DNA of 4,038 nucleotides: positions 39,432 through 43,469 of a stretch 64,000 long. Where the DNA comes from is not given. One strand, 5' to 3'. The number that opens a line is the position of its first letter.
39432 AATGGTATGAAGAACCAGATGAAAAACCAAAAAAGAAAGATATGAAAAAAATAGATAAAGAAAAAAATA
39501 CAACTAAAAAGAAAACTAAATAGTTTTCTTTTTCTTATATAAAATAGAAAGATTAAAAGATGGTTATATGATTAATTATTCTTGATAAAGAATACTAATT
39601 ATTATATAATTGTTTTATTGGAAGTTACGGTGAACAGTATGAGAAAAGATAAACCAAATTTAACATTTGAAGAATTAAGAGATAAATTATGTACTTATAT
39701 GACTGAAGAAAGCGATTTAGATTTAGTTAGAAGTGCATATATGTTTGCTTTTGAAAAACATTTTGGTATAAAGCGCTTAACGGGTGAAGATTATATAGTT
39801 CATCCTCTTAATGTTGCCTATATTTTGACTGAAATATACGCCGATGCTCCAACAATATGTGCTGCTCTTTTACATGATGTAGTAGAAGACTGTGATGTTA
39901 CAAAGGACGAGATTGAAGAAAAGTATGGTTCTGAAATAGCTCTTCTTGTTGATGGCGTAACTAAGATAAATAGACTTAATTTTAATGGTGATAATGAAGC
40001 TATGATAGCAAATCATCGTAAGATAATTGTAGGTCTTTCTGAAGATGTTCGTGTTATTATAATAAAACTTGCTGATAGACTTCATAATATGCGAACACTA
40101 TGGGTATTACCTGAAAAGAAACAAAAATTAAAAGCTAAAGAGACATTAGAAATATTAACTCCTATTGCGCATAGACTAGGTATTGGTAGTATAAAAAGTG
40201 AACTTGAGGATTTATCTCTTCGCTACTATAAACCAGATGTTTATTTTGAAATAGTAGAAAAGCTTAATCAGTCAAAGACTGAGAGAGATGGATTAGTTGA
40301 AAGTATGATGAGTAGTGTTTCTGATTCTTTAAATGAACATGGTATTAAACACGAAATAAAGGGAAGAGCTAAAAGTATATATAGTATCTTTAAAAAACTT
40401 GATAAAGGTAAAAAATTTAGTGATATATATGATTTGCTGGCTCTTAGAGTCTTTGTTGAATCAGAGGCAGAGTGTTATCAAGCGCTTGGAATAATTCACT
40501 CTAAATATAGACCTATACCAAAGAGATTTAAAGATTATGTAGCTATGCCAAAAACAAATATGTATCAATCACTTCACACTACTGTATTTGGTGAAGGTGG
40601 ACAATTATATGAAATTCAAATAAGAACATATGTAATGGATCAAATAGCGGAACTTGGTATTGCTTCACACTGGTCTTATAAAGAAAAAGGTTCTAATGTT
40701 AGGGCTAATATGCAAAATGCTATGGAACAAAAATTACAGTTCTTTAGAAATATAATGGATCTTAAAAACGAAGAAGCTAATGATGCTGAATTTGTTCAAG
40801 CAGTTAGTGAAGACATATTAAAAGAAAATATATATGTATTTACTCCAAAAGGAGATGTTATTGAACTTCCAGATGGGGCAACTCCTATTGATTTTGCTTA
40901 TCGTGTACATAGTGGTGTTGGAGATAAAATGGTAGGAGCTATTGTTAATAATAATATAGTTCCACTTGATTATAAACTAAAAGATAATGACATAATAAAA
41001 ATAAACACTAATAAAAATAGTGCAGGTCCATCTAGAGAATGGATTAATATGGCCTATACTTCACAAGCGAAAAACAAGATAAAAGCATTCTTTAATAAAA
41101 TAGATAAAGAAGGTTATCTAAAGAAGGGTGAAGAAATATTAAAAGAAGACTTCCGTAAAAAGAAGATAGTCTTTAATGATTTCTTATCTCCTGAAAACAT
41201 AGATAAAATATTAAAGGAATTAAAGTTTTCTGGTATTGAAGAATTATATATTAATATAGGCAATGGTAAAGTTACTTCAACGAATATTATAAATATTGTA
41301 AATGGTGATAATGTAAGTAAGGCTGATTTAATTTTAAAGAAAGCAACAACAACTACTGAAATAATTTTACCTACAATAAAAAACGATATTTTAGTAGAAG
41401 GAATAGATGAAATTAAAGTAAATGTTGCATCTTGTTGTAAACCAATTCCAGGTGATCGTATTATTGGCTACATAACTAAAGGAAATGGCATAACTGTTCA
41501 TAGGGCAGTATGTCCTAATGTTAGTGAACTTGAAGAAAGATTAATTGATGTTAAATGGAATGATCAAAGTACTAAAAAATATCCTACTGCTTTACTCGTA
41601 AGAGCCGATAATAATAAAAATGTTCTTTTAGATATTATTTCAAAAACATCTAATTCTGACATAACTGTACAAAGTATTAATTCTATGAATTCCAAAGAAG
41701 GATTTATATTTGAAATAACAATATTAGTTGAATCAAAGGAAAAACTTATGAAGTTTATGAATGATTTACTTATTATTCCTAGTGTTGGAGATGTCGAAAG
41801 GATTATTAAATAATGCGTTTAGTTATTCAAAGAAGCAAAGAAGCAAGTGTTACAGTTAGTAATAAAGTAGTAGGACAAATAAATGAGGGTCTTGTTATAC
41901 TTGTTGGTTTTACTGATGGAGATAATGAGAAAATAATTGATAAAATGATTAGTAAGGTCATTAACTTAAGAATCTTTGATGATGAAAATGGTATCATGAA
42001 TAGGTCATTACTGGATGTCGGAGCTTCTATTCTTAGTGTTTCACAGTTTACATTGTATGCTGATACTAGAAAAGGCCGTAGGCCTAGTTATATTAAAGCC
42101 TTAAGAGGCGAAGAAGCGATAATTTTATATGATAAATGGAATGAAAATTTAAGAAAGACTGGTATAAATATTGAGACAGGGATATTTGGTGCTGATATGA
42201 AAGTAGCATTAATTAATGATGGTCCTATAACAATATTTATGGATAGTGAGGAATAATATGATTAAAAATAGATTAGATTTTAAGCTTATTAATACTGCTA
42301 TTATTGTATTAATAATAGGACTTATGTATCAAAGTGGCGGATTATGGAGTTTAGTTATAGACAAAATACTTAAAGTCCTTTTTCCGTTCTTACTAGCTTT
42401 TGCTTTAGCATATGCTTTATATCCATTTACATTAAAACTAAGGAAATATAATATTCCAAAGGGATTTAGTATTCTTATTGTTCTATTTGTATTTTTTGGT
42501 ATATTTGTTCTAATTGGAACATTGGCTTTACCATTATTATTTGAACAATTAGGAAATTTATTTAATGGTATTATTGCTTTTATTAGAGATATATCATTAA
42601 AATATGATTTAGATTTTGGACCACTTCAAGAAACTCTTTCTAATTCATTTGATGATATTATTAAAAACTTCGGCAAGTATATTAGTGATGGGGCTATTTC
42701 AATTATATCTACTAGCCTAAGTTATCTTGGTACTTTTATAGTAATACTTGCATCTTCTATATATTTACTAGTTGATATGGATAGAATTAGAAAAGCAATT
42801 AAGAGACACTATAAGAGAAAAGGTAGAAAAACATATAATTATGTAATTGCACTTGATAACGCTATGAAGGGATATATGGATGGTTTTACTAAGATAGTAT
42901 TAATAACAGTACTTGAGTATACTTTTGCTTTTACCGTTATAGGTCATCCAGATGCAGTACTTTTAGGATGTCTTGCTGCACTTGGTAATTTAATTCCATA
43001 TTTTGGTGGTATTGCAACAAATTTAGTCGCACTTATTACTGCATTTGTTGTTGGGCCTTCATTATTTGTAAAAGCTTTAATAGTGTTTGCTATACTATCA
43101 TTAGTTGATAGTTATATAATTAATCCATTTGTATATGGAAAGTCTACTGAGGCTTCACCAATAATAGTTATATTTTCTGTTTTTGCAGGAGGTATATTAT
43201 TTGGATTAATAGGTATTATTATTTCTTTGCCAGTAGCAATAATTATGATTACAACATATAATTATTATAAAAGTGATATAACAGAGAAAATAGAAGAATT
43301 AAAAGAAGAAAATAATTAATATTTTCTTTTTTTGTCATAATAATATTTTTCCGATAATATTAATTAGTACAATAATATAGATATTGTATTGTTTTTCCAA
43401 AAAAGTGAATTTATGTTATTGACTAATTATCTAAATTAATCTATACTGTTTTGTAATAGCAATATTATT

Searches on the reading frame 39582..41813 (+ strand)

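Call 7: search_protein_families(library=pfam, proteins=[window:39582-41813:+], max_evalue=0.01)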
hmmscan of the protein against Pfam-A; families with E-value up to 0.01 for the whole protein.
window:39582-41813:+ (743 aa): 6 families
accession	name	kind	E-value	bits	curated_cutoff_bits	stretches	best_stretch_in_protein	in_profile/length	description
PF13328.12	HD_4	-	7.9e-41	139.8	27.2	1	52-201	1-155/156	HD domain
PF04607.23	RelA_SpoT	-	6e-40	136.5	27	1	261-370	1-112/113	Region found in RelA / SpoT proteins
PF02824.27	TGS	-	2.4e-23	82.4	22.2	1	417-475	1-59/60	TGS domain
PF19296.4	RelA_AH_RIS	-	2.6e-13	50.9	23.8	1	489-653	2-181/185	RelA/SpoT, AH and RIS domains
PF01966.28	HD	-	1e-11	45.5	22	1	72-170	2-116/116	HD domain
PF13291.12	ACT_4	-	2.3e-10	41.4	27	1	664-740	2-80/80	ACT domain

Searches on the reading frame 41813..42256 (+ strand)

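Call 7: search_protein_families(library=pfam, proteins=[window:41813-42256:+], max_evalue=0.01)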
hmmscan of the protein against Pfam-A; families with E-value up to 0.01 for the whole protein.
window:41813-42256:+ (147 aa): 1 family
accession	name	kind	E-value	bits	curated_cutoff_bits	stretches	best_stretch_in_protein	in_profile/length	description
PF02580.21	Tyr_Deacylase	-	4.3e-57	192.9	25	1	2-144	1-144/144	D-Tyr-tRNA(Tyr) deacylase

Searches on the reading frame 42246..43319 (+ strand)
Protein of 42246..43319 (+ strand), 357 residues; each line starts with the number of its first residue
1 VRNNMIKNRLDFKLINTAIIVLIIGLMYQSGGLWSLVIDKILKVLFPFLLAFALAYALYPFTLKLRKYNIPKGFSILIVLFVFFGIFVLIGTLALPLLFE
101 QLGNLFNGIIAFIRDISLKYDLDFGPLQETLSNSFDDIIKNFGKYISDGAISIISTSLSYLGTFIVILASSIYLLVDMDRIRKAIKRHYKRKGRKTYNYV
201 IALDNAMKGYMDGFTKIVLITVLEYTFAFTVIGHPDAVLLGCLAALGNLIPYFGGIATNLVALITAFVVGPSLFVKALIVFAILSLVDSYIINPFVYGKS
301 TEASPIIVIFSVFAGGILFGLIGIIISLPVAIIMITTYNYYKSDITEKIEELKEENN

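Call 7: search_protein_families(library=pfam, proteins=[window:42246-43319:+], max_evalue=0.01)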
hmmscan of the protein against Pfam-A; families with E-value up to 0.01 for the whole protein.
window:42246-43319:+ (357 aa): 1 family
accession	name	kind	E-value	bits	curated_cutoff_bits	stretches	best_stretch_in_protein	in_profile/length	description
PF01594.21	AI-2E_transport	-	9.3e-50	170.1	34.3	1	22-341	2-326/327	AI-2E family transporter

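Call 8: search_protein_families(library=ncbifam, proteins=[window:42246-43319:+], max_evalue=0.01)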
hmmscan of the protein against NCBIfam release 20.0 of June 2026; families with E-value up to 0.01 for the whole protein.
window:42246-43319:+ (357 aa): 3 families
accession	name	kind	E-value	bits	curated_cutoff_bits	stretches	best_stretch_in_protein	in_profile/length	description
NF045801.1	efflux_ABUW_0982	equivalog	1.4e-24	86.8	675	1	33-340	19-342/392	chloramphenicol efflux transporter CxpE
TIGR02872.1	spore_ytvI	equivalog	1.6e-21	77.1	198.15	1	35-334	13-332/341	sporulation integral membrane protein YtvI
NF008930.0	PRK12287.1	subfamily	1.1e-12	48.3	318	1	42-335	31-322/344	AI-2E family transporter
